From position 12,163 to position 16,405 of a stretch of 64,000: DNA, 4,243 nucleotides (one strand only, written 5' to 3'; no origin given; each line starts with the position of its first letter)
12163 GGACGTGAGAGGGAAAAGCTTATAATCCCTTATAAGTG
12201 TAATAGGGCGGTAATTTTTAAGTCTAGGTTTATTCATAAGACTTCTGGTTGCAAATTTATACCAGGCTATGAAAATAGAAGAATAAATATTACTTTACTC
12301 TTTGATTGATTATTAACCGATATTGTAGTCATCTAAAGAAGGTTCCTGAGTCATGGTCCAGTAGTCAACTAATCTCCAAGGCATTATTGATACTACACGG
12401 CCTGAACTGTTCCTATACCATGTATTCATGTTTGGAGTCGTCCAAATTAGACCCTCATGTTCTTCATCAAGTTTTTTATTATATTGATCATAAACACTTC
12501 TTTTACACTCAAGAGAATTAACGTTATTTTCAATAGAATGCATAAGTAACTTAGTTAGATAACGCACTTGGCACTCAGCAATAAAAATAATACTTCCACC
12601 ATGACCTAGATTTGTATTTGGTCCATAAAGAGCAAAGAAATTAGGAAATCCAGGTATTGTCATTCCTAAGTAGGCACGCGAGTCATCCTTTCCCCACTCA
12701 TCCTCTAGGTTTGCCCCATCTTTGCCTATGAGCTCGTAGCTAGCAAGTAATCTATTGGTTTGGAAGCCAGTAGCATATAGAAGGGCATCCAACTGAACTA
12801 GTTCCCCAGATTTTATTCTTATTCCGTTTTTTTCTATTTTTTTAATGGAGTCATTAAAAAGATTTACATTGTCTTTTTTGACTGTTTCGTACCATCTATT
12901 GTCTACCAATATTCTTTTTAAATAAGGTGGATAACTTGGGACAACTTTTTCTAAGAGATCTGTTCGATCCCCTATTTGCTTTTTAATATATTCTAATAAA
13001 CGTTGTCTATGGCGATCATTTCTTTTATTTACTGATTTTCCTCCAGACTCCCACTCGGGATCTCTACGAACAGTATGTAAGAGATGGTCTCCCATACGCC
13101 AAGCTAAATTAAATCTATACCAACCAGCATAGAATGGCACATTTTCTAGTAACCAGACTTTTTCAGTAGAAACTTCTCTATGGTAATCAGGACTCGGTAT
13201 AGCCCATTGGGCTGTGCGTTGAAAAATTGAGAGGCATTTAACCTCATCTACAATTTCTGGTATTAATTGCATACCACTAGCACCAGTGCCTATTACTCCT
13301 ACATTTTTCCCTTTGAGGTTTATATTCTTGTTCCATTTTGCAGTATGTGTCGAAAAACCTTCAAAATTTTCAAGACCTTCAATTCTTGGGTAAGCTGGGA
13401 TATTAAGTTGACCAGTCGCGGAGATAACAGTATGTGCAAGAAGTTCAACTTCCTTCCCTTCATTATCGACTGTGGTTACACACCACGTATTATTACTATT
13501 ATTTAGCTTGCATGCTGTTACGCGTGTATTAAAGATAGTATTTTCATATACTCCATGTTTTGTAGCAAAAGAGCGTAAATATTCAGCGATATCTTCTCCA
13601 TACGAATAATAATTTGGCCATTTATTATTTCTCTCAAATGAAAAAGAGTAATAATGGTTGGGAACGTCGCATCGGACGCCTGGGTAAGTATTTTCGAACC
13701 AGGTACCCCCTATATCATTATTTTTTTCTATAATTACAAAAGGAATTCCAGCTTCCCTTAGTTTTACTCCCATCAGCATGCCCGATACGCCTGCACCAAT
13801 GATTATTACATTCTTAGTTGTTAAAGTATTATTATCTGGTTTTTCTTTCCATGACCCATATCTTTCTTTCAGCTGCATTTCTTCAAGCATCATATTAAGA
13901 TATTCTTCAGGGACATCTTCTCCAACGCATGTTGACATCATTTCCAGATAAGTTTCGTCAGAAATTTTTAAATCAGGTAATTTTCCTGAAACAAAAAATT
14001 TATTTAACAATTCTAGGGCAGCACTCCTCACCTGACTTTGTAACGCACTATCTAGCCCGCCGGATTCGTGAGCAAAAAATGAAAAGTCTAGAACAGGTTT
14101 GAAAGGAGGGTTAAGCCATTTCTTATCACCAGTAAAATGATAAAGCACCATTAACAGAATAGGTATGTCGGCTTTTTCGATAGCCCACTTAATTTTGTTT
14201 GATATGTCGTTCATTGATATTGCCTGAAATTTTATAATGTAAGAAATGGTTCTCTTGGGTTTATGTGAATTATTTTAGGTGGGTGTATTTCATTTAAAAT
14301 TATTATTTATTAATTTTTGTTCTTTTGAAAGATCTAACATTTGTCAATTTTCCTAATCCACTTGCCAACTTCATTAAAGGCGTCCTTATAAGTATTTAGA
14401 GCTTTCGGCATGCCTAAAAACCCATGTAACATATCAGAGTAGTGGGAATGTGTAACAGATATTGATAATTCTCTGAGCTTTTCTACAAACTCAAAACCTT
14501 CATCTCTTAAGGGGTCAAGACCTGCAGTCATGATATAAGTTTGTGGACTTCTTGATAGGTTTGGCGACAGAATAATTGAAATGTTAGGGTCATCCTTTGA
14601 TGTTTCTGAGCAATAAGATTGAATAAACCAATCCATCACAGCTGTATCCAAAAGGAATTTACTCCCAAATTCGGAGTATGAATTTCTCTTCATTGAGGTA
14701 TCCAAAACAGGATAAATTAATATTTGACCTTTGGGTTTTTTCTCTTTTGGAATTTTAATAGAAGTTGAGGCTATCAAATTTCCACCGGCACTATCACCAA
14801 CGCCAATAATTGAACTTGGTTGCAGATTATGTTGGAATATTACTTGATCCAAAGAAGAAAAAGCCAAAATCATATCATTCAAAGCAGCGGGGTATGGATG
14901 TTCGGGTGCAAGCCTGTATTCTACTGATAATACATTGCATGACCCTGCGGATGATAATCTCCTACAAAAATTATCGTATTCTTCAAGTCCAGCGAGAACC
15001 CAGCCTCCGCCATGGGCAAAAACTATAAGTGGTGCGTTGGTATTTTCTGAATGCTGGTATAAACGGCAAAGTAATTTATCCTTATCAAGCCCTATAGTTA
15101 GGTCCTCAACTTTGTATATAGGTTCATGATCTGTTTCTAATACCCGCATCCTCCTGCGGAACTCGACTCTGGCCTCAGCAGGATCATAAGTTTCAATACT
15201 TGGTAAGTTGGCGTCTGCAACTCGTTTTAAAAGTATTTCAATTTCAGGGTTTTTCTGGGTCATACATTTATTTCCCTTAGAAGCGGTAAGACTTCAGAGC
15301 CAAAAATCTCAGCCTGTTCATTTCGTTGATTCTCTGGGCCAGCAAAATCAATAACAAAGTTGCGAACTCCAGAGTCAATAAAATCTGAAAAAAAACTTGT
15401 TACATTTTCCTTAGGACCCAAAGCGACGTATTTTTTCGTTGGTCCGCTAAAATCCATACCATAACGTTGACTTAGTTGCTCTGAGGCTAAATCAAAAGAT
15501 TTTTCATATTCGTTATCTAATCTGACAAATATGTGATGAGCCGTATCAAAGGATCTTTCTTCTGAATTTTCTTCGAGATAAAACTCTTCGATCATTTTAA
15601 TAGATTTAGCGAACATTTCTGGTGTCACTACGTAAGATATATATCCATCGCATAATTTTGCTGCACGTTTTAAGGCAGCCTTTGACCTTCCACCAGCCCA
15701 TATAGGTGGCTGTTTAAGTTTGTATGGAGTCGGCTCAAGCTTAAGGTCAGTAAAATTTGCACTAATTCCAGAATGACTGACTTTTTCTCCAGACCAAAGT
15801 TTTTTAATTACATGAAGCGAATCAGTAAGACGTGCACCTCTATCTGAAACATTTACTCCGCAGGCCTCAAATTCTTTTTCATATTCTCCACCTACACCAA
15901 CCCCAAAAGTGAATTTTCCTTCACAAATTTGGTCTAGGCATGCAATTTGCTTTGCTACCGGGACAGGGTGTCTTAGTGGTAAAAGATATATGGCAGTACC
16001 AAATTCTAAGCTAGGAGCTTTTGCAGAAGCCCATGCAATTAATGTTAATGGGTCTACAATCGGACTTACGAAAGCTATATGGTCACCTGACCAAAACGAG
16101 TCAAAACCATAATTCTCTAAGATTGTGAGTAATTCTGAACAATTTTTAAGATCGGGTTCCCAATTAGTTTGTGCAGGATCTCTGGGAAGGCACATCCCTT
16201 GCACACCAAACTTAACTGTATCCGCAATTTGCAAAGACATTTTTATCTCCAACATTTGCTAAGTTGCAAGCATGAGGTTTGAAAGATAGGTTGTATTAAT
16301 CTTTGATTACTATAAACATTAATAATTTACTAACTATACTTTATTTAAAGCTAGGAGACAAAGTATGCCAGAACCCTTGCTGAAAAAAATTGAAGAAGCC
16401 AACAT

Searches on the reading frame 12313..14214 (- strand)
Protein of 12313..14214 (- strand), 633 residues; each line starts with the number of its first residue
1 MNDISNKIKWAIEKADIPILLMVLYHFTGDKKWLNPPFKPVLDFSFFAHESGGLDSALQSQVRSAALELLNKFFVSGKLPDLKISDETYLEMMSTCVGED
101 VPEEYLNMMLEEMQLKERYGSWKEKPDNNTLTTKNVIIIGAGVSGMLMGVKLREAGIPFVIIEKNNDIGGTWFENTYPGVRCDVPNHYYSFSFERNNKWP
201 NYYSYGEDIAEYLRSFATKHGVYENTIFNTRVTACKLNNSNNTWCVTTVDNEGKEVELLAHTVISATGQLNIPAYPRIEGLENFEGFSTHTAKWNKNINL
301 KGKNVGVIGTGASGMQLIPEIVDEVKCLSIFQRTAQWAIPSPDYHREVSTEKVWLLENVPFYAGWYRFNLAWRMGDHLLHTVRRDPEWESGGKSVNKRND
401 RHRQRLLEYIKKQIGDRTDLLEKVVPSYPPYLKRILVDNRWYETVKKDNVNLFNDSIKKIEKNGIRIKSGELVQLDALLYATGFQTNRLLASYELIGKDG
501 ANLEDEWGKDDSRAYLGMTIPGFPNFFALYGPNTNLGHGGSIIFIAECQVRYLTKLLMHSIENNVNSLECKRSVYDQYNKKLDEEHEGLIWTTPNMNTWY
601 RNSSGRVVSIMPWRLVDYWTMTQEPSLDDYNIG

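Call 35: search_protein_families(library=pfam, proteins=[window:12313-14214:-], max_evalue=0.00001)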
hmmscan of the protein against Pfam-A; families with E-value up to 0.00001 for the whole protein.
window:12313-14214:- (633 aa): 4 families
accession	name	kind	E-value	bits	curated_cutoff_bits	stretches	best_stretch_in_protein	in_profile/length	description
PF13738.12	Pyr_redox_3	-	8.1e-18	65.1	30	1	137-350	1-212/305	Pyridine nucleotide-disulphide oxidoreductase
PF00743.25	FMO-like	-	8.8e-18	64.5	22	1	134-339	2-220/532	Flavin-binding monooxygenase-like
PF13450.12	NAD_binding_8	-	3.2e-13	50.2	21.9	1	138-204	1-66/68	NAD(P)-binding Rossmann-like domain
PF07992.20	Pyr_redox_2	-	1.5e-12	48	26.1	1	135-317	2-157/291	Pyridine nucleotide-disulphide oxidoreductase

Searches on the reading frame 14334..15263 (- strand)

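Call 37: search_protein_families(library=pfam, proteins=[window:14334-15263:-], max_evalue=0.00001)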
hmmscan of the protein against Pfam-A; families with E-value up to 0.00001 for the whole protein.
window:14334-15263:- (309 aa): 3 families
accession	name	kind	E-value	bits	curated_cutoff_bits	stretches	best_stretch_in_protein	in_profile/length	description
PF07859.19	Abhydrolase_3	-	8.7e-57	192.7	25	1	80-283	1-209/210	alpha/beta hydrolase fold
PF20434.5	BD-FAE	-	1.8e-13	51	26.8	1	72-213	8-140/215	BD-FAE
PF10340.15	Say1_Mug180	-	8.2e-07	28.6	21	1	75-195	120-243/374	Steryl acetyl hydrolase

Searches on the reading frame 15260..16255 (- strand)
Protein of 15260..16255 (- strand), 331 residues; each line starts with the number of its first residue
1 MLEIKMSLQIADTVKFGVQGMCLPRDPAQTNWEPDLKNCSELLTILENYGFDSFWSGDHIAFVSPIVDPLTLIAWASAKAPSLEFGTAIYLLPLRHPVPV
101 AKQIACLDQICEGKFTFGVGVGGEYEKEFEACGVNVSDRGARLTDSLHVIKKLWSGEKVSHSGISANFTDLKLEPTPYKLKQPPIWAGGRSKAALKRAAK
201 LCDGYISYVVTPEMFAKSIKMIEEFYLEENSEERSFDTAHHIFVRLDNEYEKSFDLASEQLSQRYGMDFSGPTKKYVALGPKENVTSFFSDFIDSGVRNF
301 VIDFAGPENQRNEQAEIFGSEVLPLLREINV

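Call 37: search_protein_families(library=pfam, proteins=[window:15260-16255:-], max_evalue=0.00001)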
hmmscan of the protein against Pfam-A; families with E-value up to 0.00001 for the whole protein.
window:15260-16255:- (331 aa): 1 family
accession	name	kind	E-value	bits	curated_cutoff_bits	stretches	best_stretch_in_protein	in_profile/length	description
PF00296.26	Bac_luciferase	-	3.3e-44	152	27.9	1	22-262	7-245/314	Luciferase-like monooxygenase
